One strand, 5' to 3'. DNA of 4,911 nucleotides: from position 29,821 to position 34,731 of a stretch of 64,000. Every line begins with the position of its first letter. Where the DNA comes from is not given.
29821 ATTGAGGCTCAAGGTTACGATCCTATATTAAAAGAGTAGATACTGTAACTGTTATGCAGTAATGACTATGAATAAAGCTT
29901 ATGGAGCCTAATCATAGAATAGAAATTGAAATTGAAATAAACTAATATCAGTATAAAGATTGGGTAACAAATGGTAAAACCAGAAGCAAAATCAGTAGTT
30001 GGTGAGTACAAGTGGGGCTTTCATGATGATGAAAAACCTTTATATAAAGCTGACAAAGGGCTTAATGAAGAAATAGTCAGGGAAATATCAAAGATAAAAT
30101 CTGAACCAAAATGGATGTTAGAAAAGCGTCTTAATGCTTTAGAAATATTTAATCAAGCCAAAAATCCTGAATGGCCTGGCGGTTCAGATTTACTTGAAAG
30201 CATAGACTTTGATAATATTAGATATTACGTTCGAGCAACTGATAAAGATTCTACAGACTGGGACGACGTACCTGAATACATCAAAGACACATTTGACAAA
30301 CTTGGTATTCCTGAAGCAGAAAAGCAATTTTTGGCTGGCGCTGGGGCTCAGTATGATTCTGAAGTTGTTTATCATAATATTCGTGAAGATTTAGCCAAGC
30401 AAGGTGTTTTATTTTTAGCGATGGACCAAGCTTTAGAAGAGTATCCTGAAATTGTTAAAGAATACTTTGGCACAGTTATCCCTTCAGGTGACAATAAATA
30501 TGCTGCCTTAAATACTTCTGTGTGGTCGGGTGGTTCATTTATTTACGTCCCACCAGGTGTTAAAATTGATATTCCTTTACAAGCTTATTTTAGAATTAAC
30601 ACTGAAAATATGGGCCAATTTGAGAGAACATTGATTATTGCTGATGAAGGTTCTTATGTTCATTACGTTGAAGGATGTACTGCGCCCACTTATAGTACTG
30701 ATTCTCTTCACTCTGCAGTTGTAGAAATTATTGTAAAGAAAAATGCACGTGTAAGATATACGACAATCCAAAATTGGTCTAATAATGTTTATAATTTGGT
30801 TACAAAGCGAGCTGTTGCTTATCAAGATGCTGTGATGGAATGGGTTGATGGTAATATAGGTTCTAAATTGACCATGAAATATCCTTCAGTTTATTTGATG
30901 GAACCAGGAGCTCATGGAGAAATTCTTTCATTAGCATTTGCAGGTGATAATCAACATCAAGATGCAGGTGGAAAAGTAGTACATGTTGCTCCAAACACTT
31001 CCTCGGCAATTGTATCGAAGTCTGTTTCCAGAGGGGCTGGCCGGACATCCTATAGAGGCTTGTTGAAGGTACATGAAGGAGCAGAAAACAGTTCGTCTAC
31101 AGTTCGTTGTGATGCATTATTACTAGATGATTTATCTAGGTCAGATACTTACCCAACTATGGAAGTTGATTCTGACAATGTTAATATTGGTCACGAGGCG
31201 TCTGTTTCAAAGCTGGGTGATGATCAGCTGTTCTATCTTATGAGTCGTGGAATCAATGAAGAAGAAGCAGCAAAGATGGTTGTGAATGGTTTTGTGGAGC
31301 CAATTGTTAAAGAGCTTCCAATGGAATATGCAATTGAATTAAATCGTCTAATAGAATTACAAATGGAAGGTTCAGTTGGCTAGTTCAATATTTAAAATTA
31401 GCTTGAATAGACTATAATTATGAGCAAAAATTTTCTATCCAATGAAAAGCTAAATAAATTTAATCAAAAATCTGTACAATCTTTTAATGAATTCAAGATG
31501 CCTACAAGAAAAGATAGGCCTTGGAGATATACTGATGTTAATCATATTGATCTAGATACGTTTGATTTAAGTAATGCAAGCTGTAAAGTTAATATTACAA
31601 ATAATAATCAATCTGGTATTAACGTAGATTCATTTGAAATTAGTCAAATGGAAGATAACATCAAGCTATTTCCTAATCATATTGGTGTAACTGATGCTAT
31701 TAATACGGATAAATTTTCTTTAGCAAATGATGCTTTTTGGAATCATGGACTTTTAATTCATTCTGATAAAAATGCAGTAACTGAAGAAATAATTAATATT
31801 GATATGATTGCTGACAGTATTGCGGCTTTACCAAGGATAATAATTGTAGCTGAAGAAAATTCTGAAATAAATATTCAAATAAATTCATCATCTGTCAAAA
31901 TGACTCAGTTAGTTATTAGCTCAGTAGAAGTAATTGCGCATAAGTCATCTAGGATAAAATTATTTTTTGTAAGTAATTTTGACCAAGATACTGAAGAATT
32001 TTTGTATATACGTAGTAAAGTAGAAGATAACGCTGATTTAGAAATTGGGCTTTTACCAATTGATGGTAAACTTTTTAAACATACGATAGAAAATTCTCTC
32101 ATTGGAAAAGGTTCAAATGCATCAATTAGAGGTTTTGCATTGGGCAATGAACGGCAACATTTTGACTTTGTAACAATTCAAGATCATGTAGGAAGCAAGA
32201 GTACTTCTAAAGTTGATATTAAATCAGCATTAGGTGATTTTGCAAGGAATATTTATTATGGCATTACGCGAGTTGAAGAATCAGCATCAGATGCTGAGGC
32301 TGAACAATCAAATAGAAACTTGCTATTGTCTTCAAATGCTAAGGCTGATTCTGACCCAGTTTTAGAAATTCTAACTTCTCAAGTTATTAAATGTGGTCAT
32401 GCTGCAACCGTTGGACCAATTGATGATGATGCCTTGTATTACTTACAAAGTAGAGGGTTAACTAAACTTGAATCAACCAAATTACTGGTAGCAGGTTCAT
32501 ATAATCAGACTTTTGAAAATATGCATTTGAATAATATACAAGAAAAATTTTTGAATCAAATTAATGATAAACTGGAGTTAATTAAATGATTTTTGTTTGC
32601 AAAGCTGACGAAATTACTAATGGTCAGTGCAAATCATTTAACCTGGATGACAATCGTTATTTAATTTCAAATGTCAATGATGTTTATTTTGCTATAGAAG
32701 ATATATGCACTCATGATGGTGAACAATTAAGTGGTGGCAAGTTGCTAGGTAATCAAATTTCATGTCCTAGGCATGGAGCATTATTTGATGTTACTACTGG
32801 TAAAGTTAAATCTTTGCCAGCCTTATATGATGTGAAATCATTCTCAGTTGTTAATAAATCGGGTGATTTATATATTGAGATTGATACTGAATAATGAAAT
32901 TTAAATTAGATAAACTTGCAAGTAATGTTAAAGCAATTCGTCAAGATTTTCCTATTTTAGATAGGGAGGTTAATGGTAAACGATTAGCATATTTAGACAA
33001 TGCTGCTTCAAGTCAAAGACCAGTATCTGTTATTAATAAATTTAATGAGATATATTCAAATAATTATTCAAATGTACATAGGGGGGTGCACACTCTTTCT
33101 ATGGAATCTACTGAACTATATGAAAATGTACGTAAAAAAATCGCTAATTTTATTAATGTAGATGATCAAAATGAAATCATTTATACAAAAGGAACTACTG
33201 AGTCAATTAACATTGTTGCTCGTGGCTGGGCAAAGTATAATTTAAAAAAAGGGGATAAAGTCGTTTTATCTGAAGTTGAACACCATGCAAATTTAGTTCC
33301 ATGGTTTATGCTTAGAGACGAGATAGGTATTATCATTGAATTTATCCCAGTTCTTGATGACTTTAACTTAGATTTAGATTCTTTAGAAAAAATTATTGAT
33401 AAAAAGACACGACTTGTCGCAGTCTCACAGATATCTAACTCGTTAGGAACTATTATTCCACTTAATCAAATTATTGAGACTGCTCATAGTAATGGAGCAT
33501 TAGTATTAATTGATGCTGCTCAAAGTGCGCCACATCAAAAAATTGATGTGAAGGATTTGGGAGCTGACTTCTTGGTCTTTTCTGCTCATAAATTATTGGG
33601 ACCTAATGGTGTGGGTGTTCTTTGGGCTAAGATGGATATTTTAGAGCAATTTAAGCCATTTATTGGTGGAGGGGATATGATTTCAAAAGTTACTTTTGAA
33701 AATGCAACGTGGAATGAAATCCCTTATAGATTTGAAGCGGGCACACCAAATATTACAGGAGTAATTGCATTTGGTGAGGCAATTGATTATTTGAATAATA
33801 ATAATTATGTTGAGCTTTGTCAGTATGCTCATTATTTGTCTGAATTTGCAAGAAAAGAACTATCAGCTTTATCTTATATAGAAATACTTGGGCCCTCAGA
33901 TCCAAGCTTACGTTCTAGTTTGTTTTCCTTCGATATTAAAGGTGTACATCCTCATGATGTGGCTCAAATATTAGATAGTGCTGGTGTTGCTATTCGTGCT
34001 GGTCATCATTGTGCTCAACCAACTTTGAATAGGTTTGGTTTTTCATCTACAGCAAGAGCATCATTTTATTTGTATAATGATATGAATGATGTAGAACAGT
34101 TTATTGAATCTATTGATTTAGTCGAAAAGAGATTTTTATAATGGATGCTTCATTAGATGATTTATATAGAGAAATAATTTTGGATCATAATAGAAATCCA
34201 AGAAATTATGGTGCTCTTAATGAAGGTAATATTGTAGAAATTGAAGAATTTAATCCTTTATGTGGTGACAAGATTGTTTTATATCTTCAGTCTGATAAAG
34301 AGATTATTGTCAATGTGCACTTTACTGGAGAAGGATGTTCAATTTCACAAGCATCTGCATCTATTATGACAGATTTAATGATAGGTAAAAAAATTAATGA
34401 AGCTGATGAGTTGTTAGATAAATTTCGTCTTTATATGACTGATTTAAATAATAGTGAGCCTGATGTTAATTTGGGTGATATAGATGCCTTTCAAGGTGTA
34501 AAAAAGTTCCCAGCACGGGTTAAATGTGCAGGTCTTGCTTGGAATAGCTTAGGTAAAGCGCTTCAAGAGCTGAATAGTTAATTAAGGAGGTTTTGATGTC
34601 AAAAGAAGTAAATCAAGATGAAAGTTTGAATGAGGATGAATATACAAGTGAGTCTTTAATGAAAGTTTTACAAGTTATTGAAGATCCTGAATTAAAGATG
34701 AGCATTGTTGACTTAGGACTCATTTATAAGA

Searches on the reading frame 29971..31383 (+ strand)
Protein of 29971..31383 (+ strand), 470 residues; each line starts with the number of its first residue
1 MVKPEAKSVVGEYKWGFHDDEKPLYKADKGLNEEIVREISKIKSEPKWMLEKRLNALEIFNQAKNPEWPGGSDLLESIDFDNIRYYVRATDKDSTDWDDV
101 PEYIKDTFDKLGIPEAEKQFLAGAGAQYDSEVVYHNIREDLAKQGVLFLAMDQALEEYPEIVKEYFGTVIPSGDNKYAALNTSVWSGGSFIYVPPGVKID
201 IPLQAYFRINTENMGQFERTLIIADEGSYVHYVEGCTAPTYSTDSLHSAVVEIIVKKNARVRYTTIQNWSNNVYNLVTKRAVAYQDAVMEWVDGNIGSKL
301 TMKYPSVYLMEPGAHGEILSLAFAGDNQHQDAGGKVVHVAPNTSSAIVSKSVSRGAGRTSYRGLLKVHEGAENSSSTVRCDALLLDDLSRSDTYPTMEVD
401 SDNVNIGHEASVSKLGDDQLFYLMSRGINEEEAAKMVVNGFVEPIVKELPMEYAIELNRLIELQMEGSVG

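Call 41: search_protein_families(library=pfam, proteins=[window:29971-31383:+], max_evalue=0.0001)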
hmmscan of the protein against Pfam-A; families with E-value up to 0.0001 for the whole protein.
window:29971-31383:+ (470 aa): 2 families
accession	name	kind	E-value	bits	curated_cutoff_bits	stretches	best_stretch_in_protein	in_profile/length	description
PF01458.23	SUFBD_core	-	1.8e-89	299.6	27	1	207-441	1-232/232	SUF system FeS cluster assembly, SufBD core domain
PF19295.5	SufBD_N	-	4.4e-11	43.2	23.5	1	140-204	107-171/172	SufBD protein N-terminal region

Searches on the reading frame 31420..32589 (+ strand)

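Call 41: search_protein_families(library=pfam, proteins=[window:31420-32589:+], max_evalue=0.0001)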
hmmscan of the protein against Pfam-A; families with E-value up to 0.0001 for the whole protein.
window:31420-32589:+ (389 aa): 2 families
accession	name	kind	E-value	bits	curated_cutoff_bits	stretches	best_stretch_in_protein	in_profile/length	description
PF01458.23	SUFBD_core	-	1e-56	192.4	27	1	134-359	8-231/232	SUF system FeS cluster assembly, SufBD core domain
PF19295.5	SufBD_N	-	8.7e-05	22.7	23.5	0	7-71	22-86/172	SufBD protein N-terminal region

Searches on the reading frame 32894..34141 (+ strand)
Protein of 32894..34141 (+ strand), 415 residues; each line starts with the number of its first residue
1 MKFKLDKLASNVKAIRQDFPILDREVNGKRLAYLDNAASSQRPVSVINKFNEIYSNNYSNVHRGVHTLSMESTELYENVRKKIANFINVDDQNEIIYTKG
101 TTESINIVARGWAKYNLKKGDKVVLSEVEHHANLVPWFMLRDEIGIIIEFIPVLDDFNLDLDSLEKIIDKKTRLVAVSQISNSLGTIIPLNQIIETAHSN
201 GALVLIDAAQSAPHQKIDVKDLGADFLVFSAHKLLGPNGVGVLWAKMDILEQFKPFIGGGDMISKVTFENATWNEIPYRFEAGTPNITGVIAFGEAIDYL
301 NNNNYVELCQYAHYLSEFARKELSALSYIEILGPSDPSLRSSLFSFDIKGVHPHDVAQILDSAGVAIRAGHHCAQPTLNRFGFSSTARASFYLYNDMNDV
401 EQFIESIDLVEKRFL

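Call 41: search_protein_families(library=pfam, proteins=[window:32894-34141:+], max_evalue=0.0001)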
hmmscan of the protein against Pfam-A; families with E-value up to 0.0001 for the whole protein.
window:32894-34141:+ (415 aa): 3 families
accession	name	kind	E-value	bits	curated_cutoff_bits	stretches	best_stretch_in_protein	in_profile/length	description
PF00266.25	Aminotran_5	-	3.6e-141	470.9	21.5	1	33-403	2-371/371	Aminotransferase class-V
PF00155.27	Aminotran_1_2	-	1.9e-10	41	19.7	1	70-209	38-187/361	Aminotransferase class I and II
PF01053.26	Cys_Met_Meta_PP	-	5.3e-09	35.5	27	1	118-236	89-201/381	Cys/Met metabolism PLP-dependent enzyme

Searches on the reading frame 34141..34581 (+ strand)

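Call 41: search_protein_families(library=pfam, proteins=[window:34141-34581:+], max_evalue=0.0001)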
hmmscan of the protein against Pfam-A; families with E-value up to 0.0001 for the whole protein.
window:34141-34581:+ (146 aa): 1 family
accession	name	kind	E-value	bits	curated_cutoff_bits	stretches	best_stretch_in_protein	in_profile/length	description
PF01592.21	NifU_N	-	7.9e-24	84.6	22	1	9-129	2-126/127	NifU-like N terminal domain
